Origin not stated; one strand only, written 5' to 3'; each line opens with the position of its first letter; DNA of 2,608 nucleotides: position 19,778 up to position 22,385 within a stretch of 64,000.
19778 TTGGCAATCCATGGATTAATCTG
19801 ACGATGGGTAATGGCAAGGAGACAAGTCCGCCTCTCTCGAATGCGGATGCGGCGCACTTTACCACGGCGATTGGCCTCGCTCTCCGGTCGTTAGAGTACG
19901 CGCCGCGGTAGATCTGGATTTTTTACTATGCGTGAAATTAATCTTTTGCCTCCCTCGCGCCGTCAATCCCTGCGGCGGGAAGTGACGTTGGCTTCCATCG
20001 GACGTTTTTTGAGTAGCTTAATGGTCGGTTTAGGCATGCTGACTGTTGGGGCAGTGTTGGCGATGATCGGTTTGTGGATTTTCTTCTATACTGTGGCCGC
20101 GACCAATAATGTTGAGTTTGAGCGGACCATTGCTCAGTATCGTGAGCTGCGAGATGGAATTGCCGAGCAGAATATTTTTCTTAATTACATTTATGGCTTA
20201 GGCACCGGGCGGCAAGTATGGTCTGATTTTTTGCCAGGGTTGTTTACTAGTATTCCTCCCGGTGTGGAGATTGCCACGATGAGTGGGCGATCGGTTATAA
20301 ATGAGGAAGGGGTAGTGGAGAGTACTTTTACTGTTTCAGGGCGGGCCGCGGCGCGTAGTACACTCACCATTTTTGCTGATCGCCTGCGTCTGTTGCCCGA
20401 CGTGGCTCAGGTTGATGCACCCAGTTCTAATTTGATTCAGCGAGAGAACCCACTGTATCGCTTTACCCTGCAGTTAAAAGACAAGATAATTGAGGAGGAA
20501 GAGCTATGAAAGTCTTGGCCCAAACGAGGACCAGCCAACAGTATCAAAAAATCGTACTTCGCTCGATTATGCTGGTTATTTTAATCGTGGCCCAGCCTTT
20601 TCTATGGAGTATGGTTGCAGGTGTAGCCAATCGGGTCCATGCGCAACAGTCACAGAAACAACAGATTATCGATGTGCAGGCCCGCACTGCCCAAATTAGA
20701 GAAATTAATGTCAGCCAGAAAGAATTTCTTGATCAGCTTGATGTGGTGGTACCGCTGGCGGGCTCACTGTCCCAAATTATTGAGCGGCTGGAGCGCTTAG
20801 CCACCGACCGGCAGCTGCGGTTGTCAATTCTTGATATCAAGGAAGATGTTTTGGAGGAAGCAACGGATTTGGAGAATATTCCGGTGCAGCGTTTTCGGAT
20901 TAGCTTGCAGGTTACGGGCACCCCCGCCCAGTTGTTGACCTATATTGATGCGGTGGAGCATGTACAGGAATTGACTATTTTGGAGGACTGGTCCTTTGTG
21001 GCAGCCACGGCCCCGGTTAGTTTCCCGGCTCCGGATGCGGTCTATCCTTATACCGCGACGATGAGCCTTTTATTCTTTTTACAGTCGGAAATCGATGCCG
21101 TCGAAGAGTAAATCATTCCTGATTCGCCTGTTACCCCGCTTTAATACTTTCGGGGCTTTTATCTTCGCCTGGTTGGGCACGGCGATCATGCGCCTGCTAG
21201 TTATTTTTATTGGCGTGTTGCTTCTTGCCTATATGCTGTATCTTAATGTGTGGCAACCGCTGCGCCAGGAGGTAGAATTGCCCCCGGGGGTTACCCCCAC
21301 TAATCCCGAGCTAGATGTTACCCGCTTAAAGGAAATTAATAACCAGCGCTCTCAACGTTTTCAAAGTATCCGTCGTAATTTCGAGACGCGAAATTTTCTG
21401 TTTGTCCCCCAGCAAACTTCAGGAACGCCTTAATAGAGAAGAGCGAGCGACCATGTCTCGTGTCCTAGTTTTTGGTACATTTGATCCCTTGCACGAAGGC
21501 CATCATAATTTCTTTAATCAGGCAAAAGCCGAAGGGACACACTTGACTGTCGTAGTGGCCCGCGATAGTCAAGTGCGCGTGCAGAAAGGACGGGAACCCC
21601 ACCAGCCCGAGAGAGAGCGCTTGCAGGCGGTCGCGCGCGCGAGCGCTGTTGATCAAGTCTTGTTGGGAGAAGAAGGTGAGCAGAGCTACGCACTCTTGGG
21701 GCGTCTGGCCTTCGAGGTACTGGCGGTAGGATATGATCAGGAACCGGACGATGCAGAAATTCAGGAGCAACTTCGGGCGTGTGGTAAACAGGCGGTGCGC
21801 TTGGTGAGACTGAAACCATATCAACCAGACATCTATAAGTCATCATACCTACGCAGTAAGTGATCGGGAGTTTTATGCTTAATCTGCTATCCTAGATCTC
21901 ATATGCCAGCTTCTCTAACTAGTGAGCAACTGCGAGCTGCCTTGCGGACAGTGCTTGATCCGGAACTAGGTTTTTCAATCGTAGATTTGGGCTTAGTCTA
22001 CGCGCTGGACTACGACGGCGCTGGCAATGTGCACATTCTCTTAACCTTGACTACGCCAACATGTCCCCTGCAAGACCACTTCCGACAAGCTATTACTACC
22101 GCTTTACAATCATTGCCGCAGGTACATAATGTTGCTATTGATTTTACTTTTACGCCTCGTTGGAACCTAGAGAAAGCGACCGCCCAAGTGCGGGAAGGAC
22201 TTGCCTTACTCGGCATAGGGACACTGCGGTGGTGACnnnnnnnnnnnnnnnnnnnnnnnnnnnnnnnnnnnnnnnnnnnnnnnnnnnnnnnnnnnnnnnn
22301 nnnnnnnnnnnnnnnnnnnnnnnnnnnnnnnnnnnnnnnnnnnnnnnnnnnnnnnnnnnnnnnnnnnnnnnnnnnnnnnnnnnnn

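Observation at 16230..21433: Tandem duplication of a pilM-pilN-pilO-plus-small-TM-protein module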

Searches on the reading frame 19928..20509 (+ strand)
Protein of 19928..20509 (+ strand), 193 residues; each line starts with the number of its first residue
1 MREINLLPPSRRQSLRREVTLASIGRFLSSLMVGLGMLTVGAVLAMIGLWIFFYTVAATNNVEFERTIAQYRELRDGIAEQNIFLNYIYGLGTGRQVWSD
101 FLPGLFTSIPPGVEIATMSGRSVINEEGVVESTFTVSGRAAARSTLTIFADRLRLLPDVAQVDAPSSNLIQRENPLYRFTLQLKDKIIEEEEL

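Call 9: search_protein_families(library=pfam, proteins=[window:19928-20509:+], max_evalue=1)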
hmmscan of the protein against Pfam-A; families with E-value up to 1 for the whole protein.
window:19928-20509:+ (193 aa): 2 families
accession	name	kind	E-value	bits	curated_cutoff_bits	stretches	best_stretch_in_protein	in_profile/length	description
PF07332.16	Phage_holin_3_6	-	0.027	14.9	28.4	1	25-75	67-112/116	Putative Actinobacterial Holin-X, holin superfamily III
PF05137.18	PilN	-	0.036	14.5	22.8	1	127-184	24-77/78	Fimbrial assembly protein (PilN)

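Call 10: search_protein_families(library=ncbifam, proteins=[window:19928-20509:+], max_evalue=1)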
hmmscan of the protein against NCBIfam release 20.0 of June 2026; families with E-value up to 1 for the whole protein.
window:19928-20509:+ (193 aa): 0 families

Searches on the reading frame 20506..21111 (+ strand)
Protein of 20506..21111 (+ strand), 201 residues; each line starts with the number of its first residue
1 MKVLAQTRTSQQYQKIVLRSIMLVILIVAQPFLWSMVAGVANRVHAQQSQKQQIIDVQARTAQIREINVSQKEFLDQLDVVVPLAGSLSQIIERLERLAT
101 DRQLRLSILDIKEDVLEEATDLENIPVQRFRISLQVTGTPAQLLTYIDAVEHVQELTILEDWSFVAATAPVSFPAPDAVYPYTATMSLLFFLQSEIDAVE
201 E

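Call 9: search_protein_families(library=pfam, proteins=[window:20506-21111:+], max_evalue=1)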
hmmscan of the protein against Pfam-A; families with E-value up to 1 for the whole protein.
window:20506-21111:+ (201 aa): 2 families
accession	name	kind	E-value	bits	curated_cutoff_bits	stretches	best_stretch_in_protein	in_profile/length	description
PF04977.20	DivIC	-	0.011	16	28.9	1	37-78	9-50/80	Septum formation initiator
PF20848.2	ExoU_mid_dom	-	0.018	15.7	27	1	46-105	19-82/119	ExoU toxin, middle helical domain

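Call 10: search_protein_families(library=ncbifam, proteins=[window:20506-21111:+], max_evalue=1)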
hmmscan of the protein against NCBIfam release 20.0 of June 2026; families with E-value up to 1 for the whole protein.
window:20506-21111:+ (201 aa): 1 family
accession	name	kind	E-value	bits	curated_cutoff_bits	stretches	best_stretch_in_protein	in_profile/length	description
NF007538.0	PRK10150.1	equivalog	0.13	10.5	544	1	23-75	237-289/607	beta-glucuronidase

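Call 44: search_solved_structures(query=A3, max_evalue=1)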
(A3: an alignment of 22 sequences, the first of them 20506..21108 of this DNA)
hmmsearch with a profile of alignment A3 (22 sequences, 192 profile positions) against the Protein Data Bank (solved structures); distinct sequences matched with E-value up to 1: 4.
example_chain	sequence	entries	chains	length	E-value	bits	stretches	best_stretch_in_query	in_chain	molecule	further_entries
3jc8_Oa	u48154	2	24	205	0.002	20.9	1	55-179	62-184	PilO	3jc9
2l2q_A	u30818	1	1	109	0.0083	18.9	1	85-120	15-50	PTS system, cellobiose-specific IIB component (CelA)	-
2rjz_A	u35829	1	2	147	0.068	16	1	52-169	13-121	PilO protein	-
5uvr_A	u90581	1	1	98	0.36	13.6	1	121-169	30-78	PilO protein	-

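Call 46: search_protein_families(library=pfam, alignment_id=A3, max_evalue=0.01)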
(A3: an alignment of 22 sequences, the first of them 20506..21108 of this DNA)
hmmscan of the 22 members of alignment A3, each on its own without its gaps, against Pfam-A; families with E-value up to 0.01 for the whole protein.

A. member 1, window:20506-21108:+ (201 aa): 0 families

B. families by the number of members that match (of 22 scanned): 5 families
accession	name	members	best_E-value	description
PF04350.18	PilO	5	5.3e-06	Pilus assembly protein, PilO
PF10741.14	T2SSM_b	3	4.6e-06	Type II secretion system (T2SS), protein M subtype b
PF19150.5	DUF5832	1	0.0014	Family of unknown function (DUF5832)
PF04612.17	T2SSM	1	0.0082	Type II secretion system (T2SS), protein M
PF04005.17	Hus1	1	0.0095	Hus1-like protein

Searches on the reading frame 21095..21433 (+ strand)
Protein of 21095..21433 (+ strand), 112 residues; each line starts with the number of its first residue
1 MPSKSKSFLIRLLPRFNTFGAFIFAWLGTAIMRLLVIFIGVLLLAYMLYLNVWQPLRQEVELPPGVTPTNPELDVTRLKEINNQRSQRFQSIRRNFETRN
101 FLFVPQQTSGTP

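Call 9: search_protein_families(library=pfam, proteins=[window:21095-21433:+], max_evalue=1)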
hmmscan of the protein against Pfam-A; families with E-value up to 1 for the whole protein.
window:21095-21433:+ (112 aa): 2 families
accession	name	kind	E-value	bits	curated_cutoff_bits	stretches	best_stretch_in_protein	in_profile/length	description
PF04612.17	T2SSM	-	0.01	16.5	27.8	1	33-61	16-44/160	Type II secretion system (T2SS), protein M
PF05434.16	Tmemb_9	-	0.086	13.1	28.6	1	31-60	49-81/145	TMEM9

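Call 10: search_protein_families(library=ncbifam, proteins=[window:21095-21433:+], max_evalue=1)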
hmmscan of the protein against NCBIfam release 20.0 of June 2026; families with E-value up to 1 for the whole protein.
window:21095-21433:+ (112 aa): 0 families

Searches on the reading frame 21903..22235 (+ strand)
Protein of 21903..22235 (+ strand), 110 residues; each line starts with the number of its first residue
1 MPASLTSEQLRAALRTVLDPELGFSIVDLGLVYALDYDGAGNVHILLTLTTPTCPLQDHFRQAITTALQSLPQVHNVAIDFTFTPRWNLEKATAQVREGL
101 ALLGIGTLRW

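Call 12: search_protein_families(library=pfam, proteins=[window:21903-22235:+], max_evalue=0.01)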
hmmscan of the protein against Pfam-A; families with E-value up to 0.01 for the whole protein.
window:21903-22235:+ (110 aa): 1 family
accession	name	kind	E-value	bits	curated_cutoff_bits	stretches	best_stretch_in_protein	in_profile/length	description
PF01883.24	FeS_assembly_P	-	8.4e-21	74.5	23.5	1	8-78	2-72/73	Iron-sulfur cluster assembly protein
